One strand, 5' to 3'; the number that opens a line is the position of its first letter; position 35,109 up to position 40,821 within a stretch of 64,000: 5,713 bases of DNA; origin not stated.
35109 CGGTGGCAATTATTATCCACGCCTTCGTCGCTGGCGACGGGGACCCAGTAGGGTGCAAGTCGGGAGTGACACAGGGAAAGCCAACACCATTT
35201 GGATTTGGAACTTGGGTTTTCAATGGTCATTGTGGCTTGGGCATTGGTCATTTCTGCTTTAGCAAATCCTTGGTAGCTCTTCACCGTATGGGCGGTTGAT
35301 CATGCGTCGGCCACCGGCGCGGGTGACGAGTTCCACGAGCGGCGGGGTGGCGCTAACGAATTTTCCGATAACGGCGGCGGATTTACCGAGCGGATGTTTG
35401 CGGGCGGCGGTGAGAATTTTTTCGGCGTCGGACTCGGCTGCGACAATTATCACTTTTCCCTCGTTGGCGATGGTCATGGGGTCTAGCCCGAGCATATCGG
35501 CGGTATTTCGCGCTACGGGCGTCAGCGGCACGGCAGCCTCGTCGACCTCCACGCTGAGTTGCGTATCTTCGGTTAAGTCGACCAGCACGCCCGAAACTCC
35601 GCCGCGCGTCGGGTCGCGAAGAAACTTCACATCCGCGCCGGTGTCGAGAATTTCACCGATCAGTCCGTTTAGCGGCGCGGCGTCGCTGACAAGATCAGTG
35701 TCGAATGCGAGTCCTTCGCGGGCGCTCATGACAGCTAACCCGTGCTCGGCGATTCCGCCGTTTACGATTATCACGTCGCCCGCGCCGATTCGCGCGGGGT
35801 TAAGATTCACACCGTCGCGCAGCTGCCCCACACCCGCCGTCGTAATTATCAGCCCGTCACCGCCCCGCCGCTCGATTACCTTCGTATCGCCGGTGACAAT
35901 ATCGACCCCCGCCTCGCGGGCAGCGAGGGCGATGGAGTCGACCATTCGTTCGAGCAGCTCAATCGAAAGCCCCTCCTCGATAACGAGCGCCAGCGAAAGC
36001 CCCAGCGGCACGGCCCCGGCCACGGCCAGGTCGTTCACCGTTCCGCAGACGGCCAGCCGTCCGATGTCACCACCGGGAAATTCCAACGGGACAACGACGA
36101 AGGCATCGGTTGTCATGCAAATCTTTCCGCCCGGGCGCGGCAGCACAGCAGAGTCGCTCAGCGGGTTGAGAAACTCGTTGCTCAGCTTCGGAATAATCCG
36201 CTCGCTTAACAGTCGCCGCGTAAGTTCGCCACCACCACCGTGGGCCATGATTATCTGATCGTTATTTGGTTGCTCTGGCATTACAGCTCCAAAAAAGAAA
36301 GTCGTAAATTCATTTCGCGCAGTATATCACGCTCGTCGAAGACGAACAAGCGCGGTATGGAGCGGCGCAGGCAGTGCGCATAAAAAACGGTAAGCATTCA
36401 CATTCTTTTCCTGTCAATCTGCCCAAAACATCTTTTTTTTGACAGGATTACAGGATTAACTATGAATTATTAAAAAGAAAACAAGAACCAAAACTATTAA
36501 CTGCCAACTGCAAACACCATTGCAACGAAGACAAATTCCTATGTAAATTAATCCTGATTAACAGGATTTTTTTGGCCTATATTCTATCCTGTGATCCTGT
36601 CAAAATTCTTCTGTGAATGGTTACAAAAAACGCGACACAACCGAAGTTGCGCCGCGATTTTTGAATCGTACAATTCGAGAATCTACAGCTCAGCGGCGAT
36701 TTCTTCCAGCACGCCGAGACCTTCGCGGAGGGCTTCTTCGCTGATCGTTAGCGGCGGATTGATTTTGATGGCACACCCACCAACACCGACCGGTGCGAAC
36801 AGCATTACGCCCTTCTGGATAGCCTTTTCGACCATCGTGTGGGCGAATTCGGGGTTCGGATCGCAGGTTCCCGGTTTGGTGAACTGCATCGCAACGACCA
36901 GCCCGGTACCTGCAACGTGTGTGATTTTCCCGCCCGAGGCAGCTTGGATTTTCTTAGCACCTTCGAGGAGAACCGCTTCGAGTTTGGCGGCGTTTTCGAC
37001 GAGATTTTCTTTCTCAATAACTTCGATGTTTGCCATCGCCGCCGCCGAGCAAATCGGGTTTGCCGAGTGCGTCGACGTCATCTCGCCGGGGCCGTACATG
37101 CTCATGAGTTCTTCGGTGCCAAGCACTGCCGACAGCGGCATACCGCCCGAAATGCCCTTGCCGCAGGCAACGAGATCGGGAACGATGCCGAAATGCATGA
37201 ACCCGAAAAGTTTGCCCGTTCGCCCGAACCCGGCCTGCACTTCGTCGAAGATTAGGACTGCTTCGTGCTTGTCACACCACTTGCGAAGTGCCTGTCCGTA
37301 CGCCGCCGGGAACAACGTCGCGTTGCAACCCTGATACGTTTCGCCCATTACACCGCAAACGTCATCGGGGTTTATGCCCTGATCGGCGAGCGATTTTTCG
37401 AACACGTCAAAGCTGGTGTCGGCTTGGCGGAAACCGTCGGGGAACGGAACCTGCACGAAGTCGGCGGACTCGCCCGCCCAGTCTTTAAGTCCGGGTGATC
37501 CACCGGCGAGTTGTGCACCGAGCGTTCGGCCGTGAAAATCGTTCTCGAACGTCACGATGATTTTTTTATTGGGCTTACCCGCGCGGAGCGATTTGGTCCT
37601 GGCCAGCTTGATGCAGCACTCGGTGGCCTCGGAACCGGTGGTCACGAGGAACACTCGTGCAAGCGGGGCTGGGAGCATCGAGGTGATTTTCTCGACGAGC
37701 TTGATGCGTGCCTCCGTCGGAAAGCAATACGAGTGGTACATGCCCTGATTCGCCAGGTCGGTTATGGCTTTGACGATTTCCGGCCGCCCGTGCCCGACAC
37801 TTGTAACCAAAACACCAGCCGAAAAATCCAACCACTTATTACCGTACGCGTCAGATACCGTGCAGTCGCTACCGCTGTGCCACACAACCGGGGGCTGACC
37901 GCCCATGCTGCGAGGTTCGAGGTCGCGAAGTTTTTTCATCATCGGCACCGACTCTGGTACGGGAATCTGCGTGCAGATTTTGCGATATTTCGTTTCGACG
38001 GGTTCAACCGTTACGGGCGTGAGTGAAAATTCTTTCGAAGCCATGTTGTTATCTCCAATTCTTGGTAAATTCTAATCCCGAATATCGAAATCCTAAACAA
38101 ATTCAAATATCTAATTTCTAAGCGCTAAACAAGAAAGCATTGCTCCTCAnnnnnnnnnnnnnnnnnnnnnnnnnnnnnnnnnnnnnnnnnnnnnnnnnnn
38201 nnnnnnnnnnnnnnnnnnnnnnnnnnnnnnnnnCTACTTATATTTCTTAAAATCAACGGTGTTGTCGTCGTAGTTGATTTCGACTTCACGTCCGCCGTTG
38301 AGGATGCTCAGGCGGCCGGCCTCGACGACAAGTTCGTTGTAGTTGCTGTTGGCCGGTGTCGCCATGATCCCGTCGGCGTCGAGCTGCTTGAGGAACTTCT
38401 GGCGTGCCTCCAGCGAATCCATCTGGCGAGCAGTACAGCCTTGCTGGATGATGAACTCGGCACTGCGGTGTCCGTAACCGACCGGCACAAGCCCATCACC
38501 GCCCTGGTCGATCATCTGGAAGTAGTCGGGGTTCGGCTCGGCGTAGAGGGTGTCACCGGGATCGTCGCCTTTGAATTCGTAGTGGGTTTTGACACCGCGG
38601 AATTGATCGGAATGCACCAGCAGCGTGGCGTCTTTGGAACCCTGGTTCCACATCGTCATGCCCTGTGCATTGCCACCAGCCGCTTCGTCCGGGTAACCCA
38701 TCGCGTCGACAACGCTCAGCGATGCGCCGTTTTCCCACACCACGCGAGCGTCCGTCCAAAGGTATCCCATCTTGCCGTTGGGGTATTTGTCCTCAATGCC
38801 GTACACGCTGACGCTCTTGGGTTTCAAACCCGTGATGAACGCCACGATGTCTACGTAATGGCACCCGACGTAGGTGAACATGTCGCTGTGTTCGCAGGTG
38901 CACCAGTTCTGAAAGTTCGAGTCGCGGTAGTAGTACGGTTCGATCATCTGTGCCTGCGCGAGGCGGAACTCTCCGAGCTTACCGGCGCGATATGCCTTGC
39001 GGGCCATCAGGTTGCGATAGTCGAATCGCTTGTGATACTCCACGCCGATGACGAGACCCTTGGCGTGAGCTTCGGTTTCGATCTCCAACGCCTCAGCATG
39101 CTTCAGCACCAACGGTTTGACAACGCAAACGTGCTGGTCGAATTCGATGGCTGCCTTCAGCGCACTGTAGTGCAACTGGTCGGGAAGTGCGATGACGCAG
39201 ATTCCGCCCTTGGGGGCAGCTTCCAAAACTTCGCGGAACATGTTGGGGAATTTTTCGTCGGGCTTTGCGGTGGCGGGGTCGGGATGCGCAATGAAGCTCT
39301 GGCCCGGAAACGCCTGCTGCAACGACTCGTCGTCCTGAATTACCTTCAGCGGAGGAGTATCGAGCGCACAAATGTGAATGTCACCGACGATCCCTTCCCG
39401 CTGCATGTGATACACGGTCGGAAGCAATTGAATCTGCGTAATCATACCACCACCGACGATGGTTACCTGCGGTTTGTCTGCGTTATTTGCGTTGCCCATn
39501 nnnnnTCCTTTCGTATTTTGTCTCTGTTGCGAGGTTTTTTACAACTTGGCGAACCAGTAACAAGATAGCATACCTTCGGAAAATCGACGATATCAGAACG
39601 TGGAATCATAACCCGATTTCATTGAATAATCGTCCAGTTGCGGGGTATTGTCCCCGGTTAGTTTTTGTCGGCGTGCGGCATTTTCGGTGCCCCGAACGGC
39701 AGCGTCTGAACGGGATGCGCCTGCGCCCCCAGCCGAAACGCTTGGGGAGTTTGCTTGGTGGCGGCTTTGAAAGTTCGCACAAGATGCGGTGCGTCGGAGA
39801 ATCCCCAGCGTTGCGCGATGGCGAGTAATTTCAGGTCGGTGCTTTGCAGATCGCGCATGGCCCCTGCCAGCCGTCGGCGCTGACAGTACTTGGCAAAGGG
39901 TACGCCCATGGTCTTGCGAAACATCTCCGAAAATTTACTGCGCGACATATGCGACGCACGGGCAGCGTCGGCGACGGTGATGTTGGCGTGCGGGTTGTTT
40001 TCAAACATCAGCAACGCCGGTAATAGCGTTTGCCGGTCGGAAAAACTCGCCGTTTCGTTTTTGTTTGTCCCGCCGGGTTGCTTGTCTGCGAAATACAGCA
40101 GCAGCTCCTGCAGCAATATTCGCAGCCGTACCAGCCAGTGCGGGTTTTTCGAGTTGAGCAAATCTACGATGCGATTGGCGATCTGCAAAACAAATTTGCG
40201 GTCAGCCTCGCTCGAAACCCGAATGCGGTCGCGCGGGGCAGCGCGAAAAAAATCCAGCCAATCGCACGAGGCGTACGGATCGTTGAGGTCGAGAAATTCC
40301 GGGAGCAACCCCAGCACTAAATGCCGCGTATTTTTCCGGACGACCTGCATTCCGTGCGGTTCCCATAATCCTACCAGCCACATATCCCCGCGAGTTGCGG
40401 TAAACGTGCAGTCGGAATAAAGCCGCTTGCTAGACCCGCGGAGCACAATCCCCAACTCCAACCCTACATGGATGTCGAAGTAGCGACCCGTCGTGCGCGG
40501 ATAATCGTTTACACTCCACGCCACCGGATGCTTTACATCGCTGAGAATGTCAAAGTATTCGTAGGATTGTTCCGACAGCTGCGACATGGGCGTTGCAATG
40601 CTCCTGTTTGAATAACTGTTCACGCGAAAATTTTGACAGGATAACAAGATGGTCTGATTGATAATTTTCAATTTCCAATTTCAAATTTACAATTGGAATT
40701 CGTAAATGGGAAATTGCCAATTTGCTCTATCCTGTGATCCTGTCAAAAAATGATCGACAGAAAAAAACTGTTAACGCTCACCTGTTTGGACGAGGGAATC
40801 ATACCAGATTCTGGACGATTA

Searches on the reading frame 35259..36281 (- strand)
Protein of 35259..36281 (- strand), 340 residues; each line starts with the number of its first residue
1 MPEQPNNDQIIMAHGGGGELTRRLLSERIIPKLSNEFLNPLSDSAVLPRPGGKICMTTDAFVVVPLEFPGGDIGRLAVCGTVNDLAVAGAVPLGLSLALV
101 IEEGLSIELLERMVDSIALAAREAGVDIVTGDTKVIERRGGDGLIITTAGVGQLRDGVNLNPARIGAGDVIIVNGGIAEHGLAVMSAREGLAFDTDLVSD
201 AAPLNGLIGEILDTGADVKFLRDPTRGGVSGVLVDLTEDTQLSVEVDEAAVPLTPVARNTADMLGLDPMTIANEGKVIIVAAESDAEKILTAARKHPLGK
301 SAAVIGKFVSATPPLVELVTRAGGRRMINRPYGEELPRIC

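Call 62: search_protein_families(library=pfam, proteins=[window:35259-36281:-], max_evalue=0.01)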
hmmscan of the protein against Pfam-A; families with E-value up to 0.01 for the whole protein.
window:35259-36281:- (340 aa): 2 families
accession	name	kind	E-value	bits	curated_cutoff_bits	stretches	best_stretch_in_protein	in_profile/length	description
PF02769.27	AIRS_C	-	1.2e-22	81.2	23.1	1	167-310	2-147/156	AIR synthase related protein, C-terminal domain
PF00586.29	AIRS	-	1e-20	74.7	24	1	43-153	3-111/112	AIR synthase related protein, N-terminal domain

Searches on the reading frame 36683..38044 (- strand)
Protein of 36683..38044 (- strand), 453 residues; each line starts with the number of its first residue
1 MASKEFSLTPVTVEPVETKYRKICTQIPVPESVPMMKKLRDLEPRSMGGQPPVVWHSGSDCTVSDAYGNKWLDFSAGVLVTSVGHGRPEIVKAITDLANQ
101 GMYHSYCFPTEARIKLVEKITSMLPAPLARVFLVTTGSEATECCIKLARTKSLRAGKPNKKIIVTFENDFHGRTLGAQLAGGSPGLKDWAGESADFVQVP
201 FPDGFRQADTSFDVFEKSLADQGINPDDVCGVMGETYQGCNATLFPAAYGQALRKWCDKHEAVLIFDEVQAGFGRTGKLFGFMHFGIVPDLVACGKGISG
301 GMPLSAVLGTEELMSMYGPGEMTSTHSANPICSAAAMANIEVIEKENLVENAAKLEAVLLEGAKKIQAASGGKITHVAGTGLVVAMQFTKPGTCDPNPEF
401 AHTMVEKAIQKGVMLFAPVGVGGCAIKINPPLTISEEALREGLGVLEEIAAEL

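Call 62: search_protein_families(library=pfam, proteins=[window:36683-38044:-], max_evalue=0.01)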
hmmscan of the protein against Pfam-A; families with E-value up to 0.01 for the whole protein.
window:36683-38044:- (453 aa): 1 family
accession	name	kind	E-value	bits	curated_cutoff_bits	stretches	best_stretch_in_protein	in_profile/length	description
PF00202.27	Aminotran_3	-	6.3e-87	292.3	30.5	1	52-449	10-402/403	Aminotransferase class-III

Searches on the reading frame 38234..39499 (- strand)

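Call 89: search_protein_families(library=pfam, proteins=[window:38234-39499:-], max_evalue=0.00001)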
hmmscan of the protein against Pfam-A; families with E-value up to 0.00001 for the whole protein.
window:38234-39499:- (421 aa): 2 families
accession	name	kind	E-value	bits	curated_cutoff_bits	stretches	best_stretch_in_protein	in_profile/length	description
PF22725.1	GFO_IDH_MocA_C3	-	1.8e-06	28.4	27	1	165-234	3-72/124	GFO/IDH/MocA C-terminal domain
PF01408.29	GFO_IDH_MocA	-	2.5e-06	28.6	24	1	13-155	4-120/120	Oxidoreductase family, NAD-binding Rossmann fold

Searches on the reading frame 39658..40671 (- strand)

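Call 89: search_protein_families(library=pfam, proteins=[window:39658-40671:-], max_evalue=0.00001)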
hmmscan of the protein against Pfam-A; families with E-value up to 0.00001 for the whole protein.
window:39658-40671:- (337 aa): 2 families
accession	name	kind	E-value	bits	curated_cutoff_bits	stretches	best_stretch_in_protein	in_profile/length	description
PF12833.13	HTH_18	-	2.6e-19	69.7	33.6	1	237-313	2-78/80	Helix-turn-helix domain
PF00165.29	HTH_AraC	-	6.5e-15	55.3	26.6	1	275-313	1-41/42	Bacterial regulatory helix-turn-helix proteins, AraC family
